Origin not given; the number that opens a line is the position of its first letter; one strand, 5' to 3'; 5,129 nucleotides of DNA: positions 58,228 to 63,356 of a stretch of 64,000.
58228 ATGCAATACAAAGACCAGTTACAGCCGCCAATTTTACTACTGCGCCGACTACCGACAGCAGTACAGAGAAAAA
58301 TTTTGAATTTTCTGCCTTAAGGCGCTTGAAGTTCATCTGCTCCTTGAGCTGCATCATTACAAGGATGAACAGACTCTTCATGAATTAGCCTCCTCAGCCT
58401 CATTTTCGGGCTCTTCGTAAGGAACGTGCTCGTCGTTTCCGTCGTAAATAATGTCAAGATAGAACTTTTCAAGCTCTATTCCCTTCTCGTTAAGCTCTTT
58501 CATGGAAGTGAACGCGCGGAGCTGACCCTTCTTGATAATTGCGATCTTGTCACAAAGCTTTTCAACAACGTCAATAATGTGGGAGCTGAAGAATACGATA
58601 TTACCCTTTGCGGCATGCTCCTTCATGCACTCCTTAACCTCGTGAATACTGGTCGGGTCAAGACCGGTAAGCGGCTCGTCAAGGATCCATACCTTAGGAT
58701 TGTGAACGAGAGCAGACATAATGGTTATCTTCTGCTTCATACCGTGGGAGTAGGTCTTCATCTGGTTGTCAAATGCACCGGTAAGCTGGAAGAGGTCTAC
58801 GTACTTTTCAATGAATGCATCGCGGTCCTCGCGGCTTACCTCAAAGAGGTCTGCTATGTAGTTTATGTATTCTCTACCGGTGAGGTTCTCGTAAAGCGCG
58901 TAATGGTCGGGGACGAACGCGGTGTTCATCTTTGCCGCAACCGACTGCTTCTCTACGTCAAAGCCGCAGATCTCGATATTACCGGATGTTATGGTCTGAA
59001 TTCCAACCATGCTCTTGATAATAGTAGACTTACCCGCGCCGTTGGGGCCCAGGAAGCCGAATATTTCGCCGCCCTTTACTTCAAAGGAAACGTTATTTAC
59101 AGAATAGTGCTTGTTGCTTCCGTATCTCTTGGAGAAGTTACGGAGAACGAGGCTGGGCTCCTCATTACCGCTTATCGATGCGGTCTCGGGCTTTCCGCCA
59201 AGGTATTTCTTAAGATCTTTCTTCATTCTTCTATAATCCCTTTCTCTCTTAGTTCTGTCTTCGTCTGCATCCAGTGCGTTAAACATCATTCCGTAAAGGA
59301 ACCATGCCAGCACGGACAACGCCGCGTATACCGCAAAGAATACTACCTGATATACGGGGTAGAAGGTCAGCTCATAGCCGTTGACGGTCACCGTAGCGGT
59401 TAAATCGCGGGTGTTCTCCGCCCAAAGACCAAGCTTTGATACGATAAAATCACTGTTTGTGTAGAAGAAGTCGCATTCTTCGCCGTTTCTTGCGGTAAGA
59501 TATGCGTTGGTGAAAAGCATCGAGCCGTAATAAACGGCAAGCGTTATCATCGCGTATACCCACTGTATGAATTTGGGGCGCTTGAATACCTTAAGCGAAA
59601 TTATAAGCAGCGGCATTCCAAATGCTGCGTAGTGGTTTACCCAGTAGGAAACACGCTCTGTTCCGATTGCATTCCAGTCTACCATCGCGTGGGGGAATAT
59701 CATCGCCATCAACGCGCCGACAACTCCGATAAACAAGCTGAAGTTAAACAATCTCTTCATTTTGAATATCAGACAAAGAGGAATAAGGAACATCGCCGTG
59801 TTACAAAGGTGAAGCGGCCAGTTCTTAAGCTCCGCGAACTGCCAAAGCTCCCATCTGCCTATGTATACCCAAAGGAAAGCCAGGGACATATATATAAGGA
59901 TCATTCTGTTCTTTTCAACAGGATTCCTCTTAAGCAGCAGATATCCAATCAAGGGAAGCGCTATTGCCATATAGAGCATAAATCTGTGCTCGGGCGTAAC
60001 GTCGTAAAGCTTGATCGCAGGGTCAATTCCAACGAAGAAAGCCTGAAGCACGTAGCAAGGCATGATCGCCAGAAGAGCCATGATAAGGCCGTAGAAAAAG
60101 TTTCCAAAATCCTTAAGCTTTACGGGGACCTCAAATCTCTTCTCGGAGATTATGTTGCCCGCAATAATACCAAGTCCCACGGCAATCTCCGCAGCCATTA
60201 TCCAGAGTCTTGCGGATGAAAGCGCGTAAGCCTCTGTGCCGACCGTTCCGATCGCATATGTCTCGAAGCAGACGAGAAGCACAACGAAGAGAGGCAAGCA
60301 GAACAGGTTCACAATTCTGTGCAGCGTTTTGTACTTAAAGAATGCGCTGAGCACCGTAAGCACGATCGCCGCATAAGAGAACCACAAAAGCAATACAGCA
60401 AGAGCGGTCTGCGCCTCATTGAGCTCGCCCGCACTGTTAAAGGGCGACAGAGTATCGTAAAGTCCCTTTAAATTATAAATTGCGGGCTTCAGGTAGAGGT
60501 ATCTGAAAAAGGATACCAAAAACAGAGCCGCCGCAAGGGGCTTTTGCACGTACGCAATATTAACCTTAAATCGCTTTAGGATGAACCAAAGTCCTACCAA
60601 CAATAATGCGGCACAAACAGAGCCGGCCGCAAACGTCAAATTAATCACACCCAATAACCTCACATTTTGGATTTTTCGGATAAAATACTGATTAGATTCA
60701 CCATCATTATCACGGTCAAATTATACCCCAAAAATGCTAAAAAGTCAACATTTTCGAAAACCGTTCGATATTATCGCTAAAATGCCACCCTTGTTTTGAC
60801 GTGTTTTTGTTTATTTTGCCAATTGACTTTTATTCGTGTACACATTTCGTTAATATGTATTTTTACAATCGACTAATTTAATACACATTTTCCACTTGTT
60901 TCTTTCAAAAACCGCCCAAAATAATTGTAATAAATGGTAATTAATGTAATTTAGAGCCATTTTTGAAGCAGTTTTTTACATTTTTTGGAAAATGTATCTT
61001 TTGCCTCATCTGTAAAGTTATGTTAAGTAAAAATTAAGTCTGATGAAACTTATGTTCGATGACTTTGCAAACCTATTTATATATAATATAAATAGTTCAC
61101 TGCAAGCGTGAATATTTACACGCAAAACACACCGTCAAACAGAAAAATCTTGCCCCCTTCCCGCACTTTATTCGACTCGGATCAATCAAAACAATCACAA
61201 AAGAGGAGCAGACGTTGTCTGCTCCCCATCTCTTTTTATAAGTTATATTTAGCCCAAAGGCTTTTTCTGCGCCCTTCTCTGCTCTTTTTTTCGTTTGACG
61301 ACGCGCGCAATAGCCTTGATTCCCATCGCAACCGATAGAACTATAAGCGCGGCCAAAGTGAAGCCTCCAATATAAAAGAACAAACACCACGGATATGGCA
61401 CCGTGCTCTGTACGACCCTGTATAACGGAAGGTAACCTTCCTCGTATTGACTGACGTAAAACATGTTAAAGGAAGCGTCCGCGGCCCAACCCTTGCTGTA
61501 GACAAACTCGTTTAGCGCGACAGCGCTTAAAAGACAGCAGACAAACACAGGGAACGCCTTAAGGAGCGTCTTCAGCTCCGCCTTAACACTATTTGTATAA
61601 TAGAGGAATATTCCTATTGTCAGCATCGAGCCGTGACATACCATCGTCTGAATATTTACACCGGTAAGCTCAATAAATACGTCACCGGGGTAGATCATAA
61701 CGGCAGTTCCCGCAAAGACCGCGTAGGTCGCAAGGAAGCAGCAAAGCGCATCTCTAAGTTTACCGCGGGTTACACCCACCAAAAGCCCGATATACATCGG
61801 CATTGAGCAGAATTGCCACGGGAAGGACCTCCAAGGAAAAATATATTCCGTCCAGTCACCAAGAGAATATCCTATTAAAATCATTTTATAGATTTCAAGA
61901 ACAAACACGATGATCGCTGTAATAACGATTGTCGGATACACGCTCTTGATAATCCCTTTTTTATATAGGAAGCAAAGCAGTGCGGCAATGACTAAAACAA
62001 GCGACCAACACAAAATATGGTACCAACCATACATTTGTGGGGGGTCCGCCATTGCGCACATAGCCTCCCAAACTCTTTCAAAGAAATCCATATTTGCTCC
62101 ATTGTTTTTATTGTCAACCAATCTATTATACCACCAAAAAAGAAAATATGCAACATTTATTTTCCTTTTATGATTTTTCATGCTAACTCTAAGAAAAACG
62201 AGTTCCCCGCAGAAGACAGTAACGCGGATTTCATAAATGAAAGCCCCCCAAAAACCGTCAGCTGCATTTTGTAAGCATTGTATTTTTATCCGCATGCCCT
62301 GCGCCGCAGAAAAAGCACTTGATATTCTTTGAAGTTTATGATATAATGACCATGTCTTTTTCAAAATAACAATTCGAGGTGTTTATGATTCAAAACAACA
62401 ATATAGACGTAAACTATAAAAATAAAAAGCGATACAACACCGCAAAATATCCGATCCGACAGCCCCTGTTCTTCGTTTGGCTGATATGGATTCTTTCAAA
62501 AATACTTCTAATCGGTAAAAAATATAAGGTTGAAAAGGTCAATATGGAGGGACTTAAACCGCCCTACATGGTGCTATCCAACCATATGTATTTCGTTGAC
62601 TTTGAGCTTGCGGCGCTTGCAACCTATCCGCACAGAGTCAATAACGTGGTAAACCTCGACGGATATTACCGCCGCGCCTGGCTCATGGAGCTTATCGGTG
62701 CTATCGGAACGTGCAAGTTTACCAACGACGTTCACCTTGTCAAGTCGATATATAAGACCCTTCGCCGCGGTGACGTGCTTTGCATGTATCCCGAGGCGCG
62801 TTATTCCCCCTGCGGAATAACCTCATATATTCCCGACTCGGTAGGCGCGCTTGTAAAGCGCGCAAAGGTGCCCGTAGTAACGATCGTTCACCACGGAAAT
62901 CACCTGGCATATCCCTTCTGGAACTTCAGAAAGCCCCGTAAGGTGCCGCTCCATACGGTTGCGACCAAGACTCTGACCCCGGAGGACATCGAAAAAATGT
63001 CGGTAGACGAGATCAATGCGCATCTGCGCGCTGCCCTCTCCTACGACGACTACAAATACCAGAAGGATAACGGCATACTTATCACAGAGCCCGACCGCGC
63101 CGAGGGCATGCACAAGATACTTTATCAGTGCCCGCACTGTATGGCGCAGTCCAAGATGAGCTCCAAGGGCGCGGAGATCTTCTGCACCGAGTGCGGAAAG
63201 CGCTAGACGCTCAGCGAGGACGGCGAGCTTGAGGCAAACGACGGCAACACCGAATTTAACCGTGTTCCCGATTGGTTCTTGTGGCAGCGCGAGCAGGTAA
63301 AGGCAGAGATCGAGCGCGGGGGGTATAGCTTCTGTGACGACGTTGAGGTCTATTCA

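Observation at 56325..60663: ABC ATPase fused to a ~460-aa YwaF/TMEM164-like polytopic domain, in an operon with an ABC-2-like permease and Ig-domain surface proteins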

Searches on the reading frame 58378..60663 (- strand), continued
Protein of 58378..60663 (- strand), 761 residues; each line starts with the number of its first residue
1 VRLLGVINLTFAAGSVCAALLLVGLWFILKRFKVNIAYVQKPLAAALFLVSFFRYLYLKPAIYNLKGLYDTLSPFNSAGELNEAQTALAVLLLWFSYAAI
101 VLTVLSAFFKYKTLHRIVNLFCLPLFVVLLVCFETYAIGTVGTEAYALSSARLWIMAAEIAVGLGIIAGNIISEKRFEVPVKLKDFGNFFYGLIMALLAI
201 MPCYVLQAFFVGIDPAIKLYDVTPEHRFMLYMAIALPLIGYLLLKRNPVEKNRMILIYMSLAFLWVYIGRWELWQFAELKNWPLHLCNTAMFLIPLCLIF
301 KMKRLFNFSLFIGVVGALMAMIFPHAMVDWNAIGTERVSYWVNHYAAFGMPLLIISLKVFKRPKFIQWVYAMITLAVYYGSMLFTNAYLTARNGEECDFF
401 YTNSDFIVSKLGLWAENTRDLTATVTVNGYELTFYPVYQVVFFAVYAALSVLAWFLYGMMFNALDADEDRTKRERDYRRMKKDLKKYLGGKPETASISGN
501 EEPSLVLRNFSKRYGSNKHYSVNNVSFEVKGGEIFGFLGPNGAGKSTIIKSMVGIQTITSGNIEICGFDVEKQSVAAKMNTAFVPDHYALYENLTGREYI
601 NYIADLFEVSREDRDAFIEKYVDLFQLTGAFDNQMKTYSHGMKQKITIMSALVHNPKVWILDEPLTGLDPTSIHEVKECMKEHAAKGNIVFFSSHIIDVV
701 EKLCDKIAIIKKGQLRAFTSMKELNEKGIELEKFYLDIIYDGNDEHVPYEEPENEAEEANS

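Call 26: predict_structure(alignment_id=A2)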
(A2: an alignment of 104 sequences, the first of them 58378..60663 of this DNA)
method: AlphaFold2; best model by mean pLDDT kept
length: 761 residues; sequences in the alignment: 104
mean_pLDDT: 86.0   pTM: 0.74
mean pLDDT of the five models: 86.0, 85.6, 85.6, 85.5, 85.2
residues with pLDDT >= 90: 363; 70-90: 312; 50-70: 64; < 50: 22
segments of 3 or more residues with pLDDT < 50: 491-497, 748-761
pLDDT, mean of each block of 10 residues (from residue 1): 81 97 98 97 98 95 93 92 97 98 98 98 98 98 95 98 98 96 96 97 94 74 89 92 94 98 95 90 87 96 92 87 77 88 94 95 92 92 91 85 68 89 93 93 90 87 84 74 65 50 86 70 85 81 71 75 85 78 64 81 81 90 86 82 83 88 67 79 88 76 82 81 86 83 60 40 30
secondary structure, 60 per line:
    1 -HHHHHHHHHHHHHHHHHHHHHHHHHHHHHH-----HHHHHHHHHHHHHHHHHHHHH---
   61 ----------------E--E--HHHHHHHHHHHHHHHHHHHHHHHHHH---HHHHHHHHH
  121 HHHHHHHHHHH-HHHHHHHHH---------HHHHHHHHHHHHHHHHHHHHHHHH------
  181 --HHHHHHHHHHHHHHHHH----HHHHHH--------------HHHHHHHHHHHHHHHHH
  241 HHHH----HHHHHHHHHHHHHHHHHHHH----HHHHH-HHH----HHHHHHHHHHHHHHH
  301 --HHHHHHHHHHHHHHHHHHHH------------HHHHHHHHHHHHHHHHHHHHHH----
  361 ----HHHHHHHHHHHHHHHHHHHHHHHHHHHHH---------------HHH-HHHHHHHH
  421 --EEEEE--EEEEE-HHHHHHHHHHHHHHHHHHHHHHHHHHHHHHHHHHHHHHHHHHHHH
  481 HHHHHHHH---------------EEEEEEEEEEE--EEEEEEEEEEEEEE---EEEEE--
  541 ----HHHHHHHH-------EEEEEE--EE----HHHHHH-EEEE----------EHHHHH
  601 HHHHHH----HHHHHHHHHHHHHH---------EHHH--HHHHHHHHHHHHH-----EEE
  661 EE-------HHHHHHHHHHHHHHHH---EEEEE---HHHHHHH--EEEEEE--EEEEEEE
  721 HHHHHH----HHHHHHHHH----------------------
elements in order (helices of 4 or more, strands of 3 or more residues): H2-31 H37-57 H83-108 H112-131 H133-141 H151-174 H183-199 H204-209 H224-244 H249-268 H273-277 H286-300 H303-322 H335-356 H365-393 H413-420 E423-427 E430-434 H436-488 E504-514 E517-530 E534-538 H545-552 E560-565 H574-579 E581-584 H596-606 H611-624 H640-652 E658-662 H670-685 E689-693 H697-703 E706-711 E714-720 H721-726 H731-739

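Call 30: fold_search(model_id=the predicted structure, library=pdb)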
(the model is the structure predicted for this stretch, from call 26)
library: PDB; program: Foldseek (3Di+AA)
matches with E <= 10: 1489; with E <= 0.001: 1214
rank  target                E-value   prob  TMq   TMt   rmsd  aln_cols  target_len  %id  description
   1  9a6w_B                1.6e-17  1.00  0.30  0.89   1.8       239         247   31  Integrative model of RASP-ECSA by crosslinking MS and deep learning (released 2024-09-18)
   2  4rvc                  1.2e-16  1.00  0.29  0.90   2.1       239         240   30  Structure of ATP binding subunit of ABC transporter (released 2015-03-18)
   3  7tbw_A                2.3e-16  1.00  0.30  0.12  27.9       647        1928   16  The structure of ATP-bound ABCA1 (released 2022-01-26)
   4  8ee6_A                2.9e-16  1.00  0.29  0.12  27.8       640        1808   19  Cryo-EM Structure of human ABCA7 in PE/Ch nanodiscs (released 2022-12-21)
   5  7lkp_A                6.9e-16  1.00  0.30  0.12  27.5       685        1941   17  Structure of ATP-free human ABCA4 (released 2021-03-03)
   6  1vpl                  1.3e-15  1.00  0.29  0.87   2.4       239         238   31  Crystal structure of ABC transporter ATP-binding protein (TM0544) from Thermotoga maritima at 2.10 A resolution (released 2004-11-23)
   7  8f5b_A                1.4e-15  1.00  0.29  0.12  32.0       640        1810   17  Human ABCA4 structure in complex with AMP-PNP (released 2023-11-22)
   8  6mbn_A                6.3e-15  1.00  0.28  0.83   3.4       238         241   27  LptB E163Q in complex with ATP (released 2019-08-14)
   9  8edw_A                7.1e-15  1.00  0.29  0.13  27.5       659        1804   17  Cryo-EM Structure of human ABCA7 in BPL/Ch Nanodiscs (released 2022-12-21)
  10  4qc2_A                8.1e-15  1.00  0.29  0.88   2.7       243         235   27  Crystal structure of lipopolysaccharide transport protein LptB in complex with ATP and Magnesium ions (released 2014-10-22)
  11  8eeb_A                1.0e-14  1.00  0.29  0.12  26.9       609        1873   18  Cryo-EM structure of human ABCA7 in Digitonin (released 2022-12-21)
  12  4yer_A                1.1e-14  1.00  0.28  0.72   2.8       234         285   32  Crystal structure of an ABC transporter ATP-binding protein (TM_1403) from Thermotoga maritima MSB8 at 2.35 A resoluti (released 2015-03-11)
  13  7lkz_A                1.2e-14  1.00  0.29  0.12  28.5       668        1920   20  Structure of ATP-bound human ABCA4 (released 2021-03-03)
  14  4p33_A                1.4e-14  1.00  0.28  0.84   2.5       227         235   27  Crystal structure of E. coli LptB-E163Q in complex with ATP-sodium (released 2014-03-26)
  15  4yer_B                1.6e-14  1.00  0.28  0.74   2.0       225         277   32  Crystal structure of an ABC transporter ATP-binding protein (TM_1403) from Thermotoga maritima MSB8 at 2.35 A resoluti (released 2015-03-11)
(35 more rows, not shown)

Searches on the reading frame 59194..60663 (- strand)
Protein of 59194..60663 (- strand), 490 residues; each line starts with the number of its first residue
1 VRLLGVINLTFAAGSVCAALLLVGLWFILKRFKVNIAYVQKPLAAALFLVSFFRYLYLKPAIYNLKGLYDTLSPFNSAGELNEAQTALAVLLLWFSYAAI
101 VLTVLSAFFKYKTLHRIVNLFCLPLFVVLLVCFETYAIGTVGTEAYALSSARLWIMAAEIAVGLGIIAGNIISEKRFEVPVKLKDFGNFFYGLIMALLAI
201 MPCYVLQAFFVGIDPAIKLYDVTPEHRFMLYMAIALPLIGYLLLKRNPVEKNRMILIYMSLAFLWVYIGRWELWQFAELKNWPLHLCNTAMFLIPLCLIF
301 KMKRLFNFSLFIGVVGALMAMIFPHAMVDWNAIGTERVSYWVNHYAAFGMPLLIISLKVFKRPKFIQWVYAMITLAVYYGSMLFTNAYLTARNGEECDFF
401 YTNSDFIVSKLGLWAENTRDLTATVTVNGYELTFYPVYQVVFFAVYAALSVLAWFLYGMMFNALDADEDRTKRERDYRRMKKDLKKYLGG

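Call 5: search_protein_families(library=ncbifam, proteins=[window:59194-60663:-], max_evalue=10)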
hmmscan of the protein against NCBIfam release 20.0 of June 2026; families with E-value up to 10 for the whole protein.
seq(490 aa): 1 family
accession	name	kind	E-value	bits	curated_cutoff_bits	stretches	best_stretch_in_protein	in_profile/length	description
TIGR02206.1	intg_mem_TP0381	subfamily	8.3e-12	44.9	75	1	227-390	11-174/222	TMEM164-related integral membrane acyltransferase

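Call 11: search_solved_structures(query=window:59194-60663:-, max_evalue=10, show_alignments=3)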
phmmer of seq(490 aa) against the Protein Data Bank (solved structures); distinct sequences matched with E-value up to 10: 2.
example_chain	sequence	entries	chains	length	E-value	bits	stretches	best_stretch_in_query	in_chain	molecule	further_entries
3oab_B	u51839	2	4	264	1.3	11.1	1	282-335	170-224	Geranyl diphosphate synthase small subunit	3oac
3kra_B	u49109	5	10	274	1.6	10.9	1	282-335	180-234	Geranyl diphosphate synthase small subunit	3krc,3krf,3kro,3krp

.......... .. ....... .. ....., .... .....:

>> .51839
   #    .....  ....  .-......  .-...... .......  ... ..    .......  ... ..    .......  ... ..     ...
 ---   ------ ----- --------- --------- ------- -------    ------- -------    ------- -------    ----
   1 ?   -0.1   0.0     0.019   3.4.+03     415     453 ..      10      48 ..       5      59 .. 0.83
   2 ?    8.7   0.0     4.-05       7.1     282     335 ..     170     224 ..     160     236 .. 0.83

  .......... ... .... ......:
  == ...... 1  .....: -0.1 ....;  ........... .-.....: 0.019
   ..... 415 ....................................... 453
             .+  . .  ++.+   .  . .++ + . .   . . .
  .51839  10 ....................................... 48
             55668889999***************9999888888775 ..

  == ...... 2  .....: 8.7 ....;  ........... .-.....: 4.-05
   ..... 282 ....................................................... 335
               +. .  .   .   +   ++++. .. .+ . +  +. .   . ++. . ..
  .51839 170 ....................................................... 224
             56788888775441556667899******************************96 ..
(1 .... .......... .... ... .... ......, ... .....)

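Call 25: search_protein_representatives(protein=window:59194-60663:-)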
Query: 490 residues. Proteins with E-value up to 0.001 (for the whole library): 211; up to 1e-10: 111; up to 1e-30: 45. The best 150 are listed.
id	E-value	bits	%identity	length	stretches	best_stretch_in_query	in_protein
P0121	1.0e-118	413.9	45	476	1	8-481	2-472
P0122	2.2e-101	356.7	42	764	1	18-489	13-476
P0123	4.8e-71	256.7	45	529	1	222-485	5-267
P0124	2.5e-68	247.7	33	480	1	16-481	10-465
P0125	1.5e-66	241.9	37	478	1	40-457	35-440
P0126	5.0e-63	230.2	36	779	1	19-465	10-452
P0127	7.6e-56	206.5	34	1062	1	36-479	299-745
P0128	3.0e-54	201.3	34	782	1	39-478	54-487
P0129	6.8e-52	193.5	42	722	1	197-466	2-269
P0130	1.8e-49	185.5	32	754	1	56-490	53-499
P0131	2.8e-48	181.6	35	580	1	79-464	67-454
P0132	5.0e-48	180.8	41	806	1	192-466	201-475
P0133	6.8e-48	180.3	30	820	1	40-465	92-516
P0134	8.9e-48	179.9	43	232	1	257-473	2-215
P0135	1.3e-47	179.4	35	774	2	193-466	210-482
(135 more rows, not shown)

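Call 32: search_solved_structures(query=A3, max_evalue=10, show_alignments=3)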
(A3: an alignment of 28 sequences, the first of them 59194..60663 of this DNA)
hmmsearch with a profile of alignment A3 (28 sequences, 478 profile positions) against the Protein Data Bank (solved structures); distinct sequences matched with E-value up to 10: 0.

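Call 33: search_protein_families(library=pfam, alignment_id=A3, max_evalue=0.01)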
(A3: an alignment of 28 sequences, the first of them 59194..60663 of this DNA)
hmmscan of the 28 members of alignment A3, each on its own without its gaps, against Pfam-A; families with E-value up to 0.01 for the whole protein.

A. member 1, window:59194-60663:- (490 aa): 1 family
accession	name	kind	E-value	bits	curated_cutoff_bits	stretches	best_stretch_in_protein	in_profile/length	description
PF14808.11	TMEM164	-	1.4e-17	64.4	25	1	224-449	4-212/217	TMEM164 family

B. families by the number of members that match (of 28 scanned): 1 family
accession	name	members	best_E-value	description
PF14808.11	TMEM164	28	1.9e-25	TMEM164 family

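Call 49: find_encoding_contigs(protein=P0121, flank=8000, max_places=3)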
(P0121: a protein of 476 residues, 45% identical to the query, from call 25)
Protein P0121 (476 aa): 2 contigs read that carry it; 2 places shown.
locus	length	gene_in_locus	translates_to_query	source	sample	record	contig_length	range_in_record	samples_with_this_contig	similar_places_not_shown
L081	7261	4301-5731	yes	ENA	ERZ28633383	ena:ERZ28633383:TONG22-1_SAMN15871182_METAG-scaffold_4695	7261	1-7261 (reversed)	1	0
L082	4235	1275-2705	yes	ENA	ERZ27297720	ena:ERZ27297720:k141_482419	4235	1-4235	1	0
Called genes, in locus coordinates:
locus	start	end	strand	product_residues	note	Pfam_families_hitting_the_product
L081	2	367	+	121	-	?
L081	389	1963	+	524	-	PF05496:RuvB_N, PF01078:Mg_chelatase (faint), PF00004:AAA, PF07728:AAA_5, PF17864:AAA_lid_4, PF05491:WHD_RuvB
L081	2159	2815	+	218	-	-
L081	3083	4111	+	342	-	-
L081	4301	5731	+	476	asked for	PF14808:TMEM164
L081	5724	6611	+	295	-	PF00005:ABC_tran, PF13304:AAA_21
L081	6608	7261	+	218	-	?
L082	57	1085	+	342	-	-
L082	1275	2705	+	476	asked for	PF14808:TMEM164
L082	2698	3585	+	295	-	PF00005:ABC_tran, PF13304:AAA_21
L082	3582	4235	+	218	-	?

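Call 69: search_protein_families(library=pfam, proteins=[L081:5724-6608:+], max_evalue=0.01)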
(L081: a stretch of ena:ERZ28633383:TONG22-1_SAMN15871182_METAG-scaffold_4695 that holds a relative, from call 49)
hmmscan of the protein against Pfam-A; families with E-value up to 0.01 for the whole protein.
L081:5724-6608:+ (295 aa): 4 families
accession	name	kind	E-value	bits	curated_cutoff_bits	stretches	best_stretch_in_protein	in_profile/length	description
PF00005.33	ABC_tran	-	2.3e-27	96.7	25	1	46-188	2-136/137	ABC transporter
PF13304.12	AAA_21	-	1e-11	45.9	27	1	157-219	234-299/304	AAA domain, putative AbiEii toxin, Type IV TA system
PF13476.12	AAA_23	-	0.0017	19.5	27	1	55-74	19-38/201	AAA domain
PF13555.12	AAA_29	-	0.0093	16.1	27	0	50-73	17-40/61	P-loop containing region of AAA domain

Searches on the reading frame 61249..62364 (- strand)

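Call 3: search_protein_families(library=pfam, proteins=[window:61249-62364:-], max_evalue=0.1)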
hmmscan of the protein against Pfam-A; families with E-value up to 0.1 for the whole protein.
window:61249-62364:- (371 aa): 1 family
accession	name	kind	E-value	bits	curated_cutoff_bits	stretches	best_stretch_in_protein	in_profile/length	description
PF14808.11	TMEM164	-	4.4e-12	46.4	25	1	111-338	1-212/217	TMEM164 family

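Call 4: search_protein_families(library=ncbifam, proteins=[window:61249-62364:-], max_evalue=0.1)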
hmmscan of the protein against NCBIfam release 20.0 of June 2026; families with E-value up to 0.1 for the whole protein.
window:61249-62364:- (371 aa): 0 families

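Call 5: search_protein_families(library=ncbifam, proteins=[window:61249-62364:-], max_evalue=10)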
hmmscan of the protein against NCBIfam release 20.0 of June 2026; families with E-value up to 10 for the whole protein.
window:61249-62364:- (371 aa): 1 family
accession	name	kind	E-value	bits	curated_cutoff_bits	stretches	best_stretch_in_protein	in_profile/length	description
NF050182.1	TM0026_fam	equivalog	2.4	8.7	100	0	117-156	9-48/64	TM0026 family membrane protein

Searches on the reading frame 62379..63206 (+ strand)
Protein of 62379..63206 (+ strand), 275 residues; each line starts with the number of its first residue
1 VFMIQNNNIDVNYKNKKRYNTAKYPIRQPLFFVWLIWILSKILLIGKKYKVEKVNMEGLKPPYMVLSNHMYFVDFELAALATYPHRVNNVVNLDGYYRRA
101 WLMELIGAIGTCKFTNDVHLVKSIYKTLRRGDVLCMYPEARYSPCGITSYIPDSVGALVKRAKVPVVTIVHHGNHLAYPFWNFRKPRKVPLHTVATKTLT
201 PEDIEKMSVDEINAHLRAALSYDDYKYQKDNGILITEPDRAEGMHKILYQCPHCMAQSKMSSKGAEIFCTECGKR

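Call 3: search_protein_families(library=pfam, proteins=[window:62379-63206:+], max_evalue=0.1)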
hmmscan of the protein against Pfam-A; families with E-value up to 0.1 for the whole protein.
window:62379-63206:+ (275 aa): 2 families
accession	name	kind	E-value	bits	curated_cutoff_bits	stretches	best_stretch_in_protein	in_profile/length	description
PF01553.26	Acyltransferase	-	0.00015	22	23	1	55-171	6-131/132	Acyltransferase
PF03604.18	Zn_ribbon_RPAB4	-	0.028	14.5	24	1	249-275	1-26/32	DNA directed RNA polymerase, 7 kDa subunit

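Call 4: search_protein_families(library=ncbifam, proteins=[window:62379-63206:+], max_evalue=0.1)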
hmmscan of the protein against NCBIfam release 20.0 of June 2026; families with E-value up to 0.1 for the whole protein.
window:62379-63206:+ (275 aa): 4 families
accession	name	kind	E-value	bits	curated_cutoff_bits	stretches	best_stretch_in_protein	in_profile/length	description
NF006386.0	PRK08633.1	equivalog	7.1e-06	24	1221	1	43-168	421-548/1147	acyl-[ACP]--phospholipid O-acyltransferase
NF005291.0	PRK06814.1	equivalog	0.01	13.7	1349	1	55-206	448-598/1140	acyl-[ACP]--phospholipid O-acyltransferase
TIGR04402.2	mob_CxxC_CxxC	subfamily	0.057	13.7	70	1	204-274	107-179/180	mobilome CxxCx(11)CxxC protein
NF038384.1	zinc_YnfU_fam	subfamily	0.084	12.5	36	0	249-274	17-46/52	YnfU family zinc-binding protein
